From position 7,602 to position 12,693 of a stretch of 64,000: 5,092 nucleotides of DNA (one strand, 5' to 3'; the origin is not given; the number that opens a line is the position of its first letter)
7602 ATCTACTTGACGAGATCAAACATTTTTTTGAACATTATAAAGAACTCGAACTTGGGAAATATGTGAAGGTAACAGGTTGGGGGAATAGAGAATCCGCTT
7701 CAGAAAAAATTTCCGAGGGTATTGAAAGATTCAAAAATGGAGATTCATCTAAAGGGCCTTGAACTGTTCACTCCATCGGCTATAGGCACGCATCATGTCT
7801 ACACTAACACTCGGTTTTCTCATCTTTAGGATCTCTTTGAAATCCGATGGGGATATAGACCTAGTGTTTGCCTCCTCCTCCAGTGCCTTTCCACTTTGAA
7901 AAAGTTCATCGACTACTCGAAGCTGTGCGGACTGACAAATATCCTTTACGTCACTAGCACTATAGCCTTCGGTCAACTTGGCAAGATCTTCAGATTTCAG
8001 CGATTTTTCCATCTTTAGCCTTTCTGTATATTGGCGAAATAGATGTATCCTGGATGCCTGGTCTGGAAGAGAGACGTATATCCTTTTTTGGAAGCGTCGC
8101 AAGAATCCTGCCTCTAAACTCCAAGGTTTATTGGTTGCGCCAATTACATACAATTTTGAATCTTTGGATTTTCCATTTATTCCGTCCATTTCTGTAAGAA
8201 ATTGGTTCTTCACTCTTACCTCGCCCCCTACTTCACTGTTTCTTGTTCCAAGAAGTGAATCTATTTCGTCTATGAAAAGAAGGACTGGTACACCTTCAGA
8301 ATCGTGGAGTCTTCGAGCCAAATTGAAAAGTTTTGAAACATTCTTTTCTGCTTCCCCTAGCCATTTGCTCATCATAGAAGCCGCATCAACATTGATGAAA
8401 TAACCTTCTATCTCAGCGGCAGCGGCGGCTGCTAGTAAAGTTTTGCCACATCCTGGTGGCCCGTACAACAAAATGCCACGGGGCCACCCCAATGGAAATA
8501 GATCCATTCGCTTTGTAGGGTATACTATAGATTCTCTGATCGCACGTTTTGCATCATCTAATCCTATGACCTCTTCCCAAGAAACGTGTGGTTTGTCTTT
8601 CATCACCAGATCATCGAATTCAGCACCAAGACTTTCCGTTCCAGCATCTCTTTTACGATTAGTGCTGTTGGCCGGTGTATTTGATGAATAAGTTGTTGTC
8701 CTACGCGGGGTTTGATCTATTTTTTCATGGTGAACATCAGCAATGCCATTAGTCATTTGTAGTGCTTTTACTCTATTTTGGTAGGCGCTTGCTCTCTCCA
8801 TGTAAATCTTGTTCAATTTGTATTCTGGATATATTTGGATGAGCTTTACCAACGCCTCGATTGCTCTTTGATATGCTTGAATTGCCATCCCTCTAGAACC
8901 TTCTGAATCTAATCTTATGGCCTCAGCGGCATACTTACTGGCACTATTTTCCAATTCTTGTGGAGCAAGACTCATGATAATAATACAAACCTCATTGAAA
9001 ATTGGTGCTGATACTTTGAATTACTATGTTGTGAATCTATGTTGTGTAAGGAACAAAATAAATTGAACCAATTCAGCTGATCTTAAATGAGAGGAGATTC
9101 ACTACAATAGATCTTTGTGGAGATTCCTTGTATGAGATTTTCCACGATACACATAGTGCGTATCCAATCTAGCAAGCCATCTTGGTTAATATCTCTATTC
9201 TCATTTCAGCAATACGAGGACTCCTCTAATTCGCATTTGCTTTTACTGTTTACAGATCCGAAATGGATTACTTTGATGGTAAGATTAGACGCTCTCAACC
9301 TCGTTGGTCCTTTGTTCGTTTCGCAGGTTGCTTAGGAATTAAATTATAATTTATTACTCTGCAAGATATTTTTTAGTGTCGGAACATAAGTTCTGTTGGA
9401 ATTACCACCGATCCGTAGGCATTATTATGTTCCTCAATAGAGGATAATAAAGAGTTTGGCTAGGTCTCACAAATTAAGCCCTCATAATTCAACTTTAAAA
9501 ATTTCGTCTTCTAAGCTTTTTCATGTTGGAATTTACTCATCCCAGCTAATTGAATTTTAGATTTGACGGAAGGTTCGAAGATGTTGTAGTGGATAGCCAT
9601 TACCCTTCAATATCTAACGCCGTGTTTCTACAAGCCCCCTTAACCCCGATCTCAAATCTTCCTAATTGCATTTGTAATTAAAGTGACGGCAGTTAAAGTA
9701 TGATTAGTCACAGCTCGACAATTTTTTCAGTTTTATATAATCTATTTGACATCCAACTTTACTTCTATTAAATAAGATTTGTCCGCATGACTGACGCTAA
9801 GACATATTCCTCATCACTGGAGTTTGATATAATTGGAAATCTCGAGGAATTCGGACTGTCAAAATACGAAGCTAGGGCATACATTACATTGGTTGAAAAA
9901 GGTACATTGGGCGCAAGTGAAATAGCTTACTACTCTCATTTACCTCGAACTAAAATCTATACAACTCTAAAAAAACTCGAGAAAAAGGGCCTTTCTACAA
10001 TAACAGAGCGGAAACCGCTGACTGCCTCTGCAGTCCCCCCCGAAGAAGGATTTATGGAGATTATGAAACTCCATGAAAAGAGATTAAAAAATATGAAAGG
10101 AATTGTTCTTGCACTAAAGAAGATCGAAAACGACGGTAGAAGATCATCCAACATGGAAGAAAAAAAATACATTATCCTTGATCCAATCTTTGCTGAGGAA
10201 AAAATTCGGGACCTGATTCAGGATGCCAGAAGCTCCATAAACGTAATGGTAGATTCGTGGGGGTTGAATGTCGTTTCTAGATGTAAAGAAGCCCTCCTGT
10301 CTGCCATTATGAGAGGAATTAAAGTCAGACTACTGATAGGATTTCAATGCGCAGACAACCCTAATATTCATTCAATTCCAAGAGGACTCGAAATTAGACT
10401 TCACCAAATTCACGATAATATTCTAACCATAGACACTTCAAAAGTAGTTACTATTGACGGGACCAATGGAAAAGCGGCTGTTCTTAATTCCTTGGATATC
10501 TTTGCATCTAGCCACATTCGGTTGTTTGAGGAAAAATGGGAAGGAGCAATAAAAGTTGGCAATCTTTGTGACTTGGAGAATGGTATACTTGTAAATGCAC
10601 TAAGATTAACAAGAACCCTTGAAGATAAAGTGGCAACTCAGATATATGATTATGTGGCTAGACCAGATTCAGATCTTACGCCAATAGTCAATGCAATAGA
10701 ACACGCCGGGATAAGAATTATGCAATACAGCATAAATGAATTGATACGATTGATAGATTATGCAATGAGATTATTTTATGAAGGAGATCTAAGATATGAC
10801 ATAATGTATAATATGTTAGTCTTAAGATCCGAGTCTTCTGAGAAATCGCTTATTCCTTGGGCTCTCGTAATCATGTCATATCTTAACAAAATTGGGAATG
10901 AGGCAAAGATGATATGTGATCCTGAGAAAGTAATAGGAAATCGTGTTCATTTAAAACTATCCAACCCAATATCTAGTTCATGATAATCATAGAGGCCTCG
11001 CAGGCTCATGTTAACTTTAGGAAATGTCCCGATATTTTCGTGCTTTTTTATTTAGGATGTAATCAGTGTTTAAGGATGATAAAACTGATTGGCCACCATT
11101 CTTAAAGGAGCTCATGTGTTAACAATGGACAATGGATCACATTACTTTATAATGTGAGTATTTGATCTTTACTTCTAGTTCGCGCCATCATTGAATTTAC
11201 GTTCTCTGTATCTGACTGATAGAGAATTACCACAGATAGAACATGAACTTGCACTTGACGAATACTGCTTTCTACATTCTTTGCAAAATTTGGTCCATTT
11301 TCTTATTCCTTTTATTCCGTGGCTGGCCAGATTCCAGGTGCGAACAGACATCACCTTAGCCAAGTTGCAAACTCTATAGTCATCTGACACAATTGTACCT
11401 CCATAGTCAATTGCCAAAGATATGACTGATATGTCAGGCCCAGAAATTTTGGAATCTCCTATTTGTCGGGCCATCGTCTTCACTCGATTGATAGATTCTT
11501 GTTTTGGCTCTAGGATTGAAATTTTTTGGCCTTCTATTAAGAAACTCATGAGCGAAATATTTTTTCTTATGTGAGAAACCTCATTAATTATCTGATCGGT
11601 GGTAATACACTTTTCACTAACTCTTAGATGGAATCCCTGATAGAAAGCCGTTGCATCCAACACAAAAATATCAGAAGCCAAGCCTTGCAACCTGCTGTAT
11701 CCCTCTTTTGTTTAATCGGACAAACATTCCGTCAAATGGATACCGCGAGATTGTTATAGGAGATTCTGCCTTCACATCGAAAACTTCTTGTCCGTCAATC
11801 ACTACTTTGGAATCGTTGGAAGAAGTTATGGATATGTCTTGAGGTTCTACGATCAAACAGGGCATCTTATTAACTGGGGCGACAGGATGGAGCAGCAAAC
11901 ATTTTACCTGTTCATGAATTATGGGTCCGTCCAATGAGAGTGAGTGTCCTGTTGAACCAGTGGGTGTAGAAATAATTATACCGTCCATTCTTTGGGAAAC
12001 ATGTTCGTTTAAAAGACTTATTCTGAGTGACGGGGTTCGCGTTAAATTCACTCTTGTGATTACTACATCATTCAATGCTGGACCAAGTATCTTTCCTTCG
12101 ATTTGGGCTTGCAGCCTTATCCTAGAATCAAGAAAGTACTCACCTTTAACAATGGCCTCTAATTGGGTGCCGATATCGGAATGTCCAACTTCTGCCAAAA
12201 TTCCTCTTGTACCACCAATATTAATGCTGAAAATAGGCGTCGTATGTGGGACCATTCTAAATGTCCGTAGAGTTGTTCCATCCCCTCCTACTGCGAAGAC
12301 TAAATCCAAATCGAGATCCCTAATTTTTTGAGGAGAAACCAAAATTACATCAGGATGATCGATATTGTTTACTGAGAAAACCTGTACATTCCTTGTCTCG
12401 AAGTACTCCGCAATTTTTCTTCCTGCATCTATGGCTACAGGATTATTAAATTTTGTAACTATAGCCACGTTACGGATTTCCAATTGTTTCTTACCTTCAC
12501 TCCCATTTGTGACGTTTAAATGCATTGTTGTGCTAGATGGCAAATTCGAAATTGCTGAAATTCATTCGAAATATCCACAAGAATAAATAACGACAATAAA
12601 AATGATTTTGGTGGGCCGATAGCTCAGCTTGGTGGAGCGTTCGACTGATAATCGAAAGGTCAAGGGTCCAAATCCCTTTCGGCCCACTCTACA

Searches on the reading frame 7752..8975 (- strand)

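Call 63: search_protein_families(library=pfam, proteins=[window:7752-8975:-], max_evalue=0.0001)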
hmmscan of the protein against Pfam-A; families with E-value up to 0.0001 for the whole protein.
window:7752-8975:- (408 aa): 4 families
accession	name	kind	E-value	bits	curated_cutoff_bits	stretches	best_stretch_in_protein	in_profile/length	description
PF00004.35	AAA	-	5.6e-35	121.1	21.2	1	168-302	1-130/131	ATPase family associated with various cellular activities (AAA)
PF17862.7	AAA_lid_3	-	1.3e-07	31.4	27.2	1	329-361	5-37/45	AAA+ lid domain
PF04212.24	MIT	-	1.8e-06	28.4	30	1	11-73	3-65/66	MIT (microtubule interacting and transport) domain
PF13401.12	AAA_22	-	7.5e-05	23.5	27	0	168-241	8-96/130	AAA domain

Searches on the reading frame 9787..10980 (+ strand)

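Call 63: search_protein_families(library=pfam, proteins=[window:9787-10980:+], max_evalue=0.0001)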
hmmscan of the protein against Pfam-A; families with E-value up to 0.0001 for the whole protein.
window:9787-10980:+ (398 aa): 1 family
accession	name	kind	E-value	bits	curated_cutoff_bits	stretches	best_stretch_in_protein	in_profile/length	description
PF01978.25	TrmB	-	9.6e-20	70.7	25.6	1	19-86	1-68/68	Sugar-specific transcriptional regulator TrmB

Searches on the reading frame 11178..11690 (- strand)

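Call 63: search_protein_families(library=pfam, proteins=[window:11178-11690:-], max_evalue=0.0001)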
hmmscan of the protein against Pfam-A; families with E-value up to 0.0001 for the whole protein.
window:11178-11690:- (171 aa): 1 family
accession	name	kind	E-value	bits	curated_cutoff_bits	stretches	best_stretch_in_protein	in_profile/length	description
PF17146.10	PIN_6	-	1.1e-13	51.9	27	1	10-94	2-85/87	PIN domain of ribonuclease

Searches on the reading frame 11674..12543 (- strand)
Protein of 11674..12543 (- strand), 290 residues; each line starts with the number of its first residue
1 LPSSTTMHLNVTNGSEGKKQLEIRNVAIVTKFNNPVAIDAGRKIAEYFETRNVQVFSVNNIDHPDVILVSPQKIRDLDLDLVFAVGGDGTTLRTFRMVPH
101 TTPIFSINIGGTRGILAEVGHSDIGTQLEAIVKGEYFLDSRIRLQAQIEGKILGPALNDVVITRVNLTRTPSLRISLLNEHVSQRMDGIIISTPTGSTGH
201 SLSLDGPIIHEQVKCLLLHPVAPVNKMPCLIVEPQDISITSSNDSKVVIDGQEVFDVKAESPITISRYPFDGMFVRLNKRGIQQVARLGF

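Call 63: search_protein_families(library=pfam, proteins=[window:11674-12543:-], max_evalue=0.0001)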
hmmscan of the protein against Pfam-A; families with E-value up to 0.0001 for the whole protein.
window:11674-12543:- (290 aa): 2 families
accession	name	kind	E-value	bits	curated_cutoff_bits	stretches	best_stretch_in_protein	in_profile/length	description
PF20143.4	NAD_kinase_C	-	2.9e-17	63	23.7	1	157-276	1-125/126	ATP-NAD kinase C-terminal domain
PF01513.26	NAD_kinase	-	2.3e-11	44.5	25.5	1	72-136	66-130/130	ATP-NAD kinase N-terminal domain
